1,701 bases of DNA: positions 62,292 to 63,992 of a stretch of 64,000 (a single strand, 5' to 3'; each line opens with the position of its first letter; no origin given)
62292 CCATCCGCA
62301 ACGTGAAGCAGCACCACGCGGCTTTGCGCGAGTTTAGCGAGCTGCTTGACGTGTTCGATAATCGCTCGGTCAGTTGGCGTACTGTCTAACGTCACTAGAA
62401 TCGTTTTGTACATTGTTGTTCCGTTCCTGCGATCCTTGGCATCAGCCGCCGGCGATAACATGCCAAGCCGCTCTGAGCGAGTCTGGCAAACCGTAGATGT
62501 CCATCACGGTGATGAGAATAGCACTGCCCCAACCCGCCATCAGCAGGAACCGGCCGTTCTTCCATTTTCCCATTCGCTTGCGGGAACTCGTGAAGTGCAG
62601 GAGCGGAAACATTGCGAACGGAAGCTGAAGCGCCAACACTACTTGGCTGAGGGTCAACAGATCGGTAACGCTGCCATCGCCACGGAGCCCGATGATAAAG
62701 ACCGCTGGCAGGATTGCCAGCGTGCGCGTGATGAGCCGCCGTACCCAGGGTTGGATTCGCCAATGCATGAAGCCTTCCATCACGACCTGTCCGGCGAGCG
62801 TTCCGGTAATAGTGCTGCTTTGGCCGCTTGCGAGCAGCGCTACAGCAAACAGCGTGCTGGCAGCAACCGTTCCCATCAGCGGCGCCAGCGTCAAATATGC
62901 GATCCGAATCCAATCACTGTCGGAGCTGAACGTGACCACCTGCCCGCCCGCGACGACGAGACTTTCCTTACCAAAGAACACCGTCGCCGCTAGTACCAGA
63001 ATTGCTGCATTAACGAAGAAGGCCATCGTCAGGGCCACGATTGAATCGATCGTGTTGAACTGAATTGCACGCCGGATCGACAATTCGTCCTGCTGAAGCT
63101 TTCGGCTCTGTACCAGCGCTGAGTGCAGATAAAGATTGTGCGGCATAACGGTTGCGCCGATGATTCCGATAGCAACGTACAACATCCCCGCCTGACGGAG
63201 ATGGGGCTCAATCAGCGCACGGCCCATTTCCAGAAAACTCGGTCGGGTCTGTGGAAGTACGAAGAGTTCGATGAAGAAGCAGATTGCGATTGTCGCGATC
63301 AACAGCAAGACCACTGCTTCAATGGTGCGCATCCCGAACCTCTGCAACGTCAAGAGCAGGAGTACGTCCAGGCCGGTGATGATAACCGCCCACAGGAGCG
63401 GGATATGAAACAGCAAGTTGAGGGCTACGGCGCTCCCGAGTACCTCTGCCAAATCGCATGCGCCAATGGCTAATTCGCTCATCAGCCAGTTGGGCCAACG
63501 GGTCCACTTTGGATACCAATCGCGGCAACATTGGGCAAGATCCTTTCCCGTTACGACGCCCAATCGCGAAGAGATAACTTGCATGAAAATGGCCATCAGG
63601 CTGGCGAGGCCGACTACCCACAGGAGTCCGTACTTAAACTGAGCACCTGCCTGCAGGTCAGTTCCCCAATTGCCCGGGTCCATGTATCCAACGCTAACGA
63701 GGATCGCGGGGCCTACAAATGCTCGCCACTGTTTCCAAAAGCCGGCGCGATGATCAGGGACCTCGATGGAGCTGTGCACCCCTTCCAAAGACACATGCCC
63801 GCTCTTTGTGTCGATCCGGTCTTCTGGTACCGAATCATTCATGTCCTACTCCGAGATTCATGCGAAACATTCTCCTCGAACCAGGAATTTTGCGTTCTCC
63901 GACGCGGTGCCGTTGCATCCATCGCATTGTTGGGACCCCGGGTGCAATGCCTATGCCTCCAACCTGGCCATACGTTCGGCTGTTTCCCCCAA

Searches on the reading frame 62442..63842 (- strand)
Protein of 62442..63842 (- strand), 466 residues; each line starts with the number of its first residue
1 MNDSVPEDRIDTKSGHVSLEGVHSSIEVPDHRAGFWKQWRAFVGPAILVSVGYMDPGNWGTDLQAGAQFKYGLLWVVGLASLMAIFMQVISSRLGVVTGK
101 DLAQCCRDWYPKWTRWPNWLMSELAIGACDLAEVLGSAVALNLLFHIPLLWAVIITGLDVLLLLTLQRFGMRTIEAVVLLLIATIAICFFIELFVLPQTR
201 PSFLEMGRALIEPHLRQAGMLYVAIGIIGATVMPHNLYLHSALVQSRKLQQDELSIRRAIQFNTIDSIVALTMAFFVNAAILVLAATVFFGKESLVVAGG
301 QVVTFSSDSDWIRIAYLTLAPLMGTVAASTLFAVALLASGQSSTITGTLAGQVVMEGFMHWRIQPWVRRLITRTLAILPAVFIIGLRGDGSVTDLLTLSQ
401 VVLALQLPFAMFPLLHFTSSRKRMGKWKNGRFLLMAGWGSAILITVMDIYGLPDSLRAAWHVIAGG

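Call 11: search_protein_families(library=pfam, proteins=[window:62442-63842:-], max_evalue=0.01)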
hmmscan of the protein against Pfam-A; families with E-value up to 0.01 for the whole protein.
window:62442-63842:- (466 aa): 1 family
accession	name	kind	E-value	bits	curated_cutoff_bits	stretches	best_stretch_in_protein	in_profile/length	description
PF01566.24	Nramp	-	1.9e-125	419.1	29.8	1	59-430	1-356/357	Natural resistance-associated macrophage protein-like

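Call 60: find_encoding_contigs(protein=window:62442-63842:-, flank=10000, max_places=6)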
Protein window:62442-63842:- (466 aa): no gene with exactly this product is on record in the collection.
